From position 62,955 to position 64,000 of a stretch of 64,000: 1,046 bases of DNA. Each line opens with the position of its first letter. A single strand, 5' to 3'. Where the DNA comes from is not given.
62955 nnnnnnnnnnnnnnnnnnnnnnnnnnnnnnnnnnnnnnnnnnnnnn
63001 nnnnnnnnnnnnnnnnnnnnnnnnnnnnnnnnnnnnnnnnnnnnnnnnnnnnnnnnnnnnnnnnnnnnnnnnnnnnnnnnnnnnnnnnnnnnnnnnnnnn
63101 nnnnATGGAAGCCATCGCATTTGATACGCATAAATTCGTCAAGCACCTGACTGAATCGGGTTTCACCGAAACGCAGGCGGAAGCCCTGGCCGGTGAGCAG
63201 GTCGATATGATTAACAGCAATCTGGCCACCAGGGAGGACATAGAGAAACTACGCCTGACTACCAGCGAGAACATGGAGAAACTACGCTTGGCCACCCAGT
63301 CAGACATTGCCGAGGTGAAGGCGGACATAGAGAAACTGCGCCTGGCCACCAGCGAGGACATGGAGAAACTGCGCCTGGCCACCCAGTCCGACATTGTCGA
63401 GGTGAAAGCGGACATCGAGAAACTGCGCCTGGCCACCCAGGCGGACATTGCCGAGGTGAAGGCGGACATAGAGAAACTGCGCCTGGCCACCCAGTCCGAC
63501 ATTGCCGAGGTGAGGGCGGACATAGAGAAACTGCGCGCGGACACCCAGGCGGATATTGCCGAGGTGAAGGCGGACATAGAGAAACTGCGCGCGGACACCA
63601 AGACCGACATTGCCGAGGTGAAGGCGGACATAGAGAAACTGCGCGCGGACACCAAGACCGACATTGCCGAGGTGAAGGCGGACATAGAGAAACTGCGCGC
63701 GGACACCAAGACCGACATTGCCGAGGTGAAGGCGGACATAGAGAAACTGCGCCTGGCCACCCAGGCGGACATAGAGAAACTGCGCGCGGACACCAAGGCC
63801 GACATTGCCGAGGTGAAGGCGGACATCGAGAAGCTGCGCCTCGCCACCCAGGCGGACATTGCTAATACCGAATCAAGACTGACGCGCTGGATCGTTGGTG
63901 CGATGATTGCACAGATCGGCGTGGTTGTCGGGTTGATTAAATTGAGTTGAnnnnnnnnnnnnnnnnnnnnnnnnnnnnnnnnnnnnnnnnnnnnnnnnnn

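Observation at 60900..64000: Tandemly duplicated DUF1640-like genes with 54-bp in-frame repeat arrays and 120-bp upstream repeat arrays differing in copy number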

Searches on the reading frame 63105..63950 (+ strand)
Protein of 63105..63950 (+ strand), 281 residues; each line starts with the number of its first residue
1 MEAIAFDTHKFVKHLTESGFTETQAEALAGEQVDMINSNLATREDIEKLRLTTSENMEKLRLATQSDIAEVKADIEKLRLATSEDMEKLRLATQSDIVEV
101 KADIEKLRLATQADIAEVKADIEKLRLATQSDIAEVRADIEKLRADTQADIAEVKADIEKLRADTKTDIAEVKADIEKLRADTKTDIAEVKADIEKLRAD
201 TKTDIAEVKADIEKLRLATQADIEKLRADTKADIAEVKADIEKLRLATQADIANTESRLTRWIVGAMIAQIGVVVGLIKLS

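Call 4: search_protein_families(library=pfam, proteins=[window:63105-63950:+], max_evalue=1)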
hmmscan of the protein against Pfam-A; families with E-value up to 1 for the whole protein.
window:63105-63950:+ (281 aa): 32 families (the best 25 are shown)
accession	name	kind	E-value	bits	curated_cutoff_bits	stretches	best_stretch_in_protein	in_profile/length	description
PF07798.16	CCDC90-like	-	2.6e-20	73.4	33.5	3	6-103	1-94/175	Coiled-coil domain-containing protein 90-like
PF18924.5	DUF5674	-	4.8e-07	30.2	27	2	81-132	7-55/109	Protein of unknown function (DUF5674)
PF23404.1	FAZ1_C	-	8e-07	29.5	27.6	0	186-207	10-31/35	FAZ1, C-terminal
PF15035.11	Rootletin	-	1.9e-05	25.2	36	1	25-124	92-186/188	Ciliary rootlet component, centrosome cohesion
PF23460.1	ZMYND8_CC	-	0.00062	20.4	27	0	173-238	3-62/65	ZMYND8 protein coiled-coil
PF01442.23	Apolipoprotein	-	0.00071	19.8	90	3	123-210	18-106/190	Apolipoprotein A1/A4/E domain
PF16888.10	YwqH-like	-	0.00088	20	33.7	0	137-176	5-43/123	YwqH-like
PF10805.13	DUF2730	-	0.0015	19.1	24.9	0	102-155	33-87/102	Protein of unknown function (DUF2730)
PF11304.13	DUF3106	-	0.0016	19.3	24.3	1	106-205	3-102/104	Protein of unknown function (DUF3106)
PF05823.17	Gp-FAR-1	-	0.0034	18.3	29.2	2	202-265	47-110/149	Nematode fatty acid retinoid binding protein (Gp-FAR-1)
PF25327.1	UBL_ZFAND1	-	0.0046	17.5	27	1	30-65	16-51/69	ZFAND1-like ubiquitin-like domain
PF06705.16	SF-assemblin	-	0.006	16.4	30.6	1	154-246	50-142/247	SF-assemblin/beta giardin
PF15665.10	FAM184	-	0.0066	16.6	32.7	1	55-202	63-207/211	Family with sequence similarity 184, A and B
PF12277.13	DUF3618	-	0.014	16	24.9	0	132-146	3-17/47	Protein of unknown function (DUF3618)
PF10400.15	Vir_act_alpha_C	-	0.015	16.4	22.4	0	124-161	8-45/78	Virulence activator alpha C-term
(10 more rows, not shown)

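Call 13: find_encoding_contigs(protein=window:63105-63950:+, flank=10000, max_places=10)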
Protein window:63105-63950:+ (281 aa): no gene with exactly this product is on record in the collection.

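Call 43: search_protein_families(library=phrogs, proteins=[window:63105-63947:+], max_evalue=0.01)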
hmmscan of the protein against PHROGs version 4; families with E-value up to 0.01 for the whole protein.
window:63105-63947:+ (281 aa): 17 families
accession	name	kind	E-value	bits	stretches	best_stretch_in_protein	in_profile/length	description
phrog_9415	-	unknown function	2.4e-24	87.1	3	165-280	44-167/168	-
phrog_17872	-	unknown function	4.3e-21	76.3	1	1-77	1-77/100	-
phrog_11205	-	unknown function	2.1e-11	44.8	0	64-79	15-30/68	-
phrog_6330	-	unknown function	5.4e-09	37.5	1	206-280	17-89/91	-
phrog_29944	-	unknown function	8.4e-08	33.3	0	221-252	30-61/68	-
phrog_21734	-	unknown function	2e-06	29.1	0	166-242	50-125/156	-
phrog_5345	-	unknown function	1.6e-05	26.3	0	185-214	64-93/104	-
phrog_16567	-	unknown function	1.8e-05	25.7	1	90-213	71-187/207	-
phrog_12846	-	tail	2.8e-05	24.2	1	113-197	73-150/552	tail fiber protein; Ig-domain containing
phrog_3556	-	unknown function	3e-05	24.3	1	176-279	179-266/276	-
phrog_30012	-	unknown function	0.00019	22.6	0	128-147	30-49/72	-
phrog_9105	-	unknown function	0.00045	21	0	171-271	84-173/190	-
phrog_7686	-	lysis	0.0012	20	0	188-244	53-105/112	Rz-like spanin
phrog_13254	-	unknown function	0.0014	20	0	173-247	6-80/132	-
phrog_11458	-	unknown function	0.0032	18.7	0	71-97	55-81/85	-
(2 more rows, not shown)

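Call 72: search_protein_families(library=padloc, proteins=[window:63105-63947:+], max_evalue=0.01)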
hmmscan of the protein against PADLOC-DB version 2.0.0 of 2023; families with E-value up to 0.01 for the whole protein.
window:63105-63947:+ (281 aa): 3 families
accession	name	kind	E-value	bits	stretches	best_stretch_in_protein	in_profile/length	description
PDLC03843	LeoC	-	3.1e-06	25.5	1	167-276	99-196/207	-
PDLC00598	ZorA1|ZorA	-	0.0071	12.8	1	135-221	423-509/663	MotA/ExbB/TolQ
PDLC04407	PDC-M09A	-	0.0077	13.8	0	169-244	198-272/282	-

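Call 73: search_protein_families(library=ncbifam, proteins=[window:63105-63947:+], max_evalue=0.01)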
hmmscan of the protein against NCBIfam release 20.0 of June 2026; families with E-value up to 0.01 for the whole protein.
window:63105-63947:+ (281 aa): 5 families
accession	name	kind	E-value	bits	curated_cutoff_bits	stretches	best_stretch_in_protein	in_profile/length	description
NF052504.1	sll1863_fam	domain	2.1e-06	27.9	35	0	184-259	17-92/93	sll1863 family stress response protein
TIGR01193.1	bacteriocin_ABC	subfamily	2.7e-05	22.9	523.85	0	76-122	566-612/708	peptide cleavage/export ABC transporter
NF041483.1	growth_prot_Scy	equivalog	7.8e-05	20.4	1040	1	44-250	833-1059/1293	polarized growth protein Scy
TIGR03545.1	TIGR03545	subfamily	0.00017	20.3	173.35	1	55-193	139-270/556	TIGR03545 family protein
TIGR04211.1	SH3_and_anchor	equivalog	0.00048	19.8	65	0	164-278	70-183/198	TIGR04211 family SH3 domain-containing protein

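Call 79: search_protein_representatives(protein=window:63105-63947:+)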
Query: 281 residues. Proteins with E-value up to 0.001 (for the whole library): 3212; up to 1e-10: 373; up to 1e-30: 3. The best 150 are listed.
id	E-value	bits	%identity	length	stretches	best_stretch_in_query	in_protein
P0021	6.2e-41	156.9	66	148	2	2-94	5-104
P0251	6.2e-35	137.3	46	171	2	2-146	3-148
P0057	5.9e-33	130.8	65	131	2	2-68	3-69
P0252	1.1e-30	123.4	57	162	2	152-280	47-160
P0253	5.7e-30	121.1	52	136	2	4-104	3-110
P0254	2.1e-28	115.9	50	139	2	2-102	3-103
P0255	2.4e-27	112.5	64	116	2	209-280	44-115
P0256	9.2e-27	110.5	53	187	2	2-95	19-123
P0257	2.2e-25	106.0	55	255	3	155-240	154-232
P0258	4.1e-25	105.2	49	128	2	4-105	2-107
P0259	4.3e-25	105.1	31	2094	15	55-249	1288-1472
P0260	5.3e-25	104.8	57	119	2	2-68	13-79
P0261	6.1e-25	104.6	45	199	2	153-279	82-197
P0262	3.3e-24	102.2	59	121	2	3-50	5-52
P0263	8.5e-24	100.9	48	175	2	165-277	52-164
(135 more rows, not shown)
